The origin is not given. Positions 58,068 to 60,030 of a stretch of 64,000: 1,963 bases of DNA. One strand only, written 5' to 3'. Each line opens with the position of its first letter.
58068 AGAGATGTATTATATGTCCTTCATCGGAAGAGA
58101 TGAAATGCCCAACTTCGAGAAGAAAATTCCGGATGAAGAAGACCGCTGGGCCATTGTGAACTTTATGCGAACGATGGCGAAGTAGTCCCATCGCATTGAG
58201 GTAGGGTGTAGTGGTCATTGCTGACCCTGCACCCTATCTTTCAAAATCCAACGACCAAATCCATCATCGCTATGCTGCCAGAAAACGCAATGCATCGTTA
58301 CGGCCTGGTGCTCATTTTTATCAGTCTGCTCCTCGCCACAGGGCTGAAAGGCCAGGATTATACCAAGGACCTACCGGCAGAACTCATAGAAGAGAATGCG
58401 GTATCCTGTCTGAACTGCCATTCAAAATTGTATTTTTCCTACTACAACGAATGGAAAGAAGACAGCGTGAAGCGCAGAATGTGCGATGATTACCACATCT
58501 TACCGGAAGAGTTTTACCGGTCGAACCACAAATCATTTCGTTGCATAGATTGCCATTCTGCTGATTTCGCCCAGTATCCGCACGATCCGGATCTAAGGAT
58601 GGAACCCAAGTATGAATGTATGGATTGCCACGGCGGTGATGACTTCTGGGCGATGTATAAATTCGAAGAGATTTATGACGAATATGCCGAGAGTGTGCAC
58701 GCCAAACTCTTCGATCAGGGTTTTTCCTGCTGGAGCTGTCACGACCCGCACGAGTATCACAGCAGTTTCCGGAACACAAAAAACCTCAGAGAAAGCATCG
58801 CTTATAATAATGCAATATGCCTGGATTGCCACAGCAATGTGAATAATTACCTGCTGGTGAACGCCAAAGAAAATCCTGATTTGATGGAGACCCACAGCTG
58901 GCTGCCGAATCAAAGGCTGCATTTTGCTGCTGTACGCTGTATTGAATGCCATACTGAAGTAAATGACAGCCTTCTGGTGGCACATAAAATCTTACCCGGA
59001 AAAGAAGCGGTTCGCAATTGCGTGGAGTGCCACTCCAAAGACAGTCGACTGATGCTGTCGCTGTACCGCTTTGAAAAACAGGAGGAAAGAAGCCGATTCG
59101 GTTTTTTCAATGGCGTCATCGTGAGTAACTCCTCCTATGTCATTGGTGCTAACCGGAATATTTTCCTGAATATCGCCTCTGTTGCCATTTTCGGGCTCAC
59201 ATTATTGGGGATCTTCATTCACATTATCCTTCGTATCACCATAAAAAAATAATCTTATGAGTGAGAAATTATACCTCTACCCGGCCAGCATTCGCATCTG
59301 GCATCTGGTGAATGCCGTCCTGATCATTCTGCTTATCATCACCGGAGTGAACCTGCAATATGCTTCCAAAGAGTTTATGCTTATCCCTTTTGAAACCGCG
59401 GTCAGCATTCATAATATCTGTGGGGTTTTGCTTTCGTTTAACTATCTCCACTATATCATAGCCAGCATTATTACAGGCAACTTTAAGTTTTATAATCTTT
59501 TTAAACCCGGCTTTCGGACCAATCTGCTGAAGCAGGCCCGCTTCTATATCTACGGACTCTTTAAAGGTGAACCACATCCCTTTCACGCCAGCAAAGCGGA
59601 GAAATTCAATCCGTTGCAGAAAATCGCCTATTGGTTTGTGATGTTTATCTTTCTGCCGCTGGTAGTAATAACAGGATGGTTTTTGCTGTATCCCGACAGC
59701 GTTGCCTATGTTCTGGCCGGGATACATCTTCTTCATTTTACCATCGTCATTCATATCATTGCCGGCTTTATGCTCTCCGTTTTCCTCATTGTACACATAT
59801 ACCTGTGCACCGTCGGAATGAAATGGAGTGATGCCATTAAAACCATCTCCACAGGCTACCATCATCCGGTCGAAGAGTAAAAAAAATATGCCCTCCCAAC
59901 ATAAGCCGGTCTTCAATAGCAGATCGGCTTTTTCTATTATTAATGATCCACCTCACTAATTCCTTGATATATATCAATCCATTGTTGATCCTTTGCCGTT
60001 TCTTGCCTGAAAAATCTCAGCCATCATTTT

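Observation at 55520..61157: FNR-controlled multiheme / cytochrome b / small OM-barrel cluster with no recognisable catalytic subunit - candidate undescribed electron-transfer system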

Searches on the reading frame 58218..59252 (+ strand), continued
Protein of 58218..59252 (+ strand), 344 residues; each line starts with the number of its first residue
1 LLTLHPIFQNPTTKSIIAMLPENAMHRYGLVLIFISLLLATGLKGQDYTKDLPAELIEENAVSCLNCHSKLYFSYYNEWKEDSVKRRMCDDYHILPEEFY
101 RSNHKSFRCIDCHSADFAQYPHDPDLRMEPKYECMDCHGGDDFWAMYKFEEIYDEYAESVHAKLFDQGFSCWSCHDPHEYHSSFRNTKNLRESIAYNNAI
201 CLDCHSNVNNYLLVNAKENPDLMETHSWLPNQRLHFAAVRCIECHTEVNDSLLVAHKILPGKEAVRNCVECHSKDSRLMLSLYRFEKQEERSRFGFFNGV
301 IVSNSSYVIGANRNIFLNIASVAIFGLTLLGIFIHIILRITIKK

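Call 68: search_solved_structures(query=A1, max_evalue=0.01)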
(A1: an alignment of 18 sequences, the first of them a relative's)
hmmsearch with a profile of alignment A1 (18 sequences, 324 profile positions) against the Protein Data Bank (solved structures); distinct sequences matched with E-value up to 0.01: 3.
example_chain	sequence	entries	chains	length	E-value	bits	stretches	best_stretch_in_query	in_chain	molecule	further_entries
28pb_A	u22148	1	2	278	8.3e-06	28.1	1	72-234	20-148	Cytochrome c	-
6v0a_A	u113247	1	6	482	0.00048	22.3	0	208-261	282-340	Nitrite reductase (cytochrome; ammonia-forming)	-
6qvm_A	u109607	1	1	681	0.002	20.3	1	38-100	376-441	Multiheme cytochrome cf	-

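Call 71: find_encoding_contigs(protein=P0097, flank=8000, max_places=1)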
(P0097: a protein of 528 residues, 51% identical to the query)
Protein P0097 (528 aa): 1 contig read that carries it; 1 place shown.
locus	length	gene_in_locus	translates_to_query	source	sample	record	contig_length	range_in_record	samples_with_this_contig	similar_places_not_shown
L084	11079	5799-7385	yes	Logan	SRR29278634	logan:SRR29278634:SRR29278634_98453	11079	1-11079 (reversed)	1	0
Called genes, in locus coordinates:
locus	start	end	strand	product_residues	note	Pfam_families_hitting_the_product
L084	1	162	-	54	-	?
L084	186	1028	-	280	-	PF02569:Pantoate_ligase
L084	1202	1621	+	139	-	-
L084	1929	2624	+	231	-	PF00027:cNMP_binding, PF13545:HTH_Crp_2, PF00325:Crp (weak)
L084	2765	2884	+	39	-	-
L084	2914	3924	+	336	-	PF14537:Cytochrom_c3_2 (faint), PF03264:Cytochrom_NNT (faint), PF14522:Cytochrome_C7 (faint), PF22113:Mtrc-MtrF_II-IV_dom (faint)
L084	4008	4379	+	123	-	-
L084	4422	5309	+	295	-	PF19089:DUF5777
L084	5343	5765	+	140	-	PF13442:Cytochrome_CBB3, PF00034:Cytochrom_C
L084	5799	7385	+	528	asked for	PF14522:Cytochrome_C7 (faint), PF14537:Cytochrom_c3_2 (faint), PF22113:Mtrc-MtrF_II-IV_dom (faint), PF01292:Ni_hydr_CYTB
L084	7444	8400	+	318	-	PF13183:Fer4_8 (faint), PF13187:Fer4_9 (faint), PF00037:Fer4 (faint), PF13247:Fer4_11, PF12838:Fer4_7 (weak), PF12797:Fer4_2 (weak), PF12837:Fer4_6 (weak), PF13247:Fer4_11 (weak), +1 more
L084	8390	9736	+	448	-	PF03916:NrfD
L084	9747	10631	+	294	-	-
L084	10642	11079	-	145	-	?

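Call 75: find_encoding_contigs(protein=P0001, flank=3000, max_places=3)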
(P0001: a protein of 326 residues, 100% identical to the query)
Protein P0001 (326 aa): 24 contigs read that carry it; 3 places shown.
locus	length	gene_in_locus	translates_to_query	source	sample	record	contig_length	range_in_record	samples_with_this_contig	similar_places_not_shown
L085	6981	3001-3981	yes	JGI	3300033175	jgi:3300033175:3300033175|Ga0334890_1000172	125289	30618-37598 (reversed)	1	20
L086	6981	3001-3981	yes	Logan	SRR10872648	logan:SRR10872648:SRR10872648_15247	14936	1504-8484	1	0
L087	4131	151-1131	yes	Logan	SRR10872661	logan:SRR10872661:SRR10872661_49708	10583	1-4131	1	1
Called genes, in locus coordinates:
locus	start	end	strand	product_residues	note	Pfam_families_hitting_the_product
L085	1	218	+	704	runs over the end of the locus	PF13623:SurA_N_2, PF13624:SurA_N_3, PF13145:Rotamase_2 (weak), PF13616:Rotamase_3, PF00639:Rotamase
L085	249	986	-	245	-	PF00027:cNMP_binding, PF13545:HTH_Crp_2, PF00325:Crp, PF25213:HVO_A0261_N (faint), PF13412:HTH_24 (faint)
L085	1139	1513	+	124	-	-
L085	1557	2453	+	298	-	PF19089:DUF5777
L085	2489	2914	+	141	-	PF00034:Cytochrom_C, PF13442:Cytochrome_CBB3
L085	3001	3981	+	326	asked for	PF09699:Paired_CXXCH_1 (faint), PF14537:Cytochrom_c3_2 (faint), PF22113:Mtrc-MtrF_II-IV_dom (faint), PF14522:Cytochrome_C7 (faint)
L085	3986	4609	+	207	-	PF01292:Ni_hydr_CYTB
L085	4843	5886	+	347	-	PF14522:Cytochrome_C7 (faint), PF14537:Cytochrom_c3_2 (faint), PF22113:Mtrc-MtrF_II-IV_dom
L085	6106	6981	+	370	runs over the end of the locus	PF03308:MeaB, PF02492:cobW (faint)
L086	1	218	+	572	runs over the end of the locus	?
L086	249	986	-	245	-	PF00027:cNMP_binding, PF13545:HTH_Crp_2, PF00325:Crp, PF25213:HVO_A0261_N (faint), PF13412:HTH_24 (faint)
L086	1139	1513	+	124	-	-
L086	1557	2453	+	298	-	PF19089:DUF5777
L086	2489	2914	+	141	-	PF00034:Cytochrom_C, PF13442:Cytochrome_CBB3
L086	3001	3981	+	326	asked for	PF09699:Paired_CXXCH_1 (faint), PF14537:Cytochrom_c3_2 (faint), PF22113:Mtrc-MtrF_II-IV_dom (faint), PF14522:Cytochrome_C7 (faint)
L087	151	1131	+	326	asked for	PF09699:Paired_CXXCH_1 (faint), PF14537:Cytochrom_c3_2 (faint), PF22113:Mtrc-MtrF_II-IV_dom (faint), PF14522:Cytochrome_C7 (faint)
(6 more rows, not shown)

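Call 78: search_solved_structures(query=A1, max_evalue=0.0001, show_alignments=1)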
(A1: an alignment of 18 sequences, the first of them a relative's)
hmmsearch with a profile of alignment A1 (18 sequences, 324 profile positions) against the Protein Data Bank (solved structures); distinct sequences matched with E-value up to 0.0001: 1.
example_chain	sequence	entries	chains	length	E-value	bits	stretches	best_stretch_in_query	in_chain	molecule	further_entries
28pb_A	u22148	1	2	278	8.3e-06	28.1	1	72-234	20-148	Cytochrome c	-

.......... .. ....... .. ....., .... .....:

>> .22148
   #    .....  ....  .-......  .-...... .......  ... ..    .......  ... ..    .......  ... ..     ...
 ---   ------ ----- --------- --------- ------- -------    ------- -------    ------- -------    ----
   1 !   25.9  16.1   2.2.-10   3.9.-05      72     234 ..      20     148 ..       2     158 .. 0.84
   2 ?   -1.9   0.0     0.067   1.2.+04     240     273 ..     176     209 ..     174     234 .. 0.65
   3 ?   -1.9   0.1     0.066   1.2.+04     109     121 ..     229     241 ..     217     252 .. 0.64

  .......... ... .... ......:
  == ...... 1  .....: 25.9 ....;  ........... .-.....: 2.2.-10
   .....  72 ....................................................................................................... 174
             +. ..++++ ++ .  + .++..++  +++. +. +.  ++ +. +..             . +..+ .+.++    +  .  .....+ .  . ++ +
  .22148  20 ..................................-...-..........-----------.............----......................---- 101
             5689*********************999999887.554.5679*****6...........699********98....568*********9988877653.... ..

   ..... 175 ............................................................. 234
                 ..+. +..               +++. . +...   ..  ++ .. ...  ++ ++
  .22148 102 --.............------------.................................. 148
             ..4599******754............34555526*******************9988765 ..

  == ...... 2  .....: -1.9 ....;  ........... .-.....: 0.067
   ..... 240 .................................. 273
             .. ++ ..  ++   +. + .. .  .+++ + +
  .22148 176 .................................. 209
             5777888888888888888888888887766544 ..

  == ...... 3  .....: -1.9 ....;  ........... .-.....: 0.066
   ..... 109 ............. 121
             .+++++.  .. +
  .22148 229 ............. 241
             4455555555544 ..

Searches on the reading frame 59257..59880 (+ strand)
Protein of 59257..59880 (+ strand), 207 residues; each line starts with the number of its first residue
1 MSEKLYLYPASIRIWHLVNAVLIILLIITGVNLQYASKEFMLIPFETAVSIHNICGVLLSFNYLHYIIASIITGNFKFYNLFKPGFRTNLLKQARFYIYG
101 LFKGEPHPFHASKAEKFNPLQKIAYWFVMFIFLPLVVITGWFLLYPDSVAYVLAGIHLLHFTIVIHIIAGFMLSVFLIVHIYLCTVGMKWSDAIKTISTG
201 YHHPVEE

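Call 3: search_protein_families(library=pfam, proteins=[window:59257-59880:+], max_evalue=0.1)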
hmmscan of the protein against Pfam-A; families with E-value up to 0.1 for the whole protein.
window:59257-59880:+ (207 aa): 2 families
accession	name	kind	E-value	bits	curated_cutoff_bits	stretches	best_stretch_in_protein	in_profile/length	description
PF01292.26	Ni_hydr_CYTB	-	7.2e-22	78.5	30.1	1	8-197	2-176/179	Prokaryotic cytochrome b561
PF14358.11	DUF4405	-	0.085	13.8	26.7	0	15-59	2-54/66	Domain of unknown function (DUF4405)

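Call 4: search_protein_families(library=ncbifam, proteins=[window:59257-59880:+], max_evalue=0.1)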
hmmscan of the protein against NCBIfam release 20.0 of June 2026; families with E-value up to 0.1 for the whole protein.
window:59257-59880:+ (207 aa): 6 families
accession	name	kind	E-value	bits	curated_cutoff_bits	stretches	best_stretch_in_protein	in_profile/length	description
NF011582.1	PRK15006.1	equivalog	1.4e-49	169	204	1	2-203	53-247/248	thiosulfate reductase cytochrome B subunit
TIGR01583.1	formate-DH-gamm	equivalog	2.8e-14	53.6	115.85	1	4-202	1-185/204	formate dehydrogenase subunit gamma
TIGR02125.1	CytB-hydogenase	equivalog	4.7e-12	45.9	121.5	1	7-204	2-210/212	Ni/Fe-hydrogenase, b-type cytochrome subunit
NF007558.0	PRK10179.1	equivalog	9.3e-05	22.2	339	1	101-184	95-173/217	formate dehydrogenase-N subunit gamma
NF007924.0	PRK10639.1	equivalog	0.013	15.2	341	1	4-184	6-171/211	formate dehydrogenase cytochrome b556 subunit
NF007551.0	PRK10171.1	equivalog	0.023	14.3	442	0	121-193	18-90/235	Ni/Fe-hydrogenase b-type cytochrome subunit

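Call 10: search_solved_structures(query=window:59257-59880:+, max_evalue=1)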
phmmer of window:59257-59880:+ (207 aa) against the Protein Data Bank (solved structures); distinct sequences matched with E-value up to 1: 6.
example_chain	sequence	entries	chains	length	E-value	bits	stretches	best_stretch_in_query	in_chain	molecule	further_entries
7c8s_A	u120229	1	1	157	0.67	13.1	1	160-200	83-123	Dual specificity protein phosphatase 22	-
6lot_A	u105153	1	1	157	0.68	13.1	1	160-200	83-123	Dual specificity protein phosphatase 22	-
6lvq_A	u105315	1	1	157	0.69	13.1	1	160-200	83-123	Dual specificity protein phosphatase 22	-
1wrm_A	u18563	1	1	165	0.76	12.9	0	160-200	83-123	dual specificity phosphatase 22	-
6lmy_A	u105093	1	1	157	0.94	12.6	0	160-200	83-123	Dual specificity protein phosphatase 22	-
6l1s_A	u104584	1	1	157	0.94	12.6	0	160-200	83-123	Dual specificity protein phosphatase 22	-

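Call 70: search_solved_structures(query=A4, max_evalue=10)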
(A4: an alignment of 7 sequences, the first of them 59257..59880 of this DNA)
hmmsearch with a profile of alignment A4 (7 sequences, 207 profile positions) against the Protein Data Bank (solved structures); distinct sequences matched with E-value up to 10: 1.
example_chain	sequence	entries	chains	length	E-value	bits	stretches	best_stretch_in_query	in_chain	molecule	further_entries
4gd3_A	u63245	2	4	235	0.0002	24.2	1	5-203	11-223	Ni/Fe-hydrogenase 1 B-type cytochrome subunit | Probable Ni/Fe-hydrogenase 1 B-type cytochrome subunit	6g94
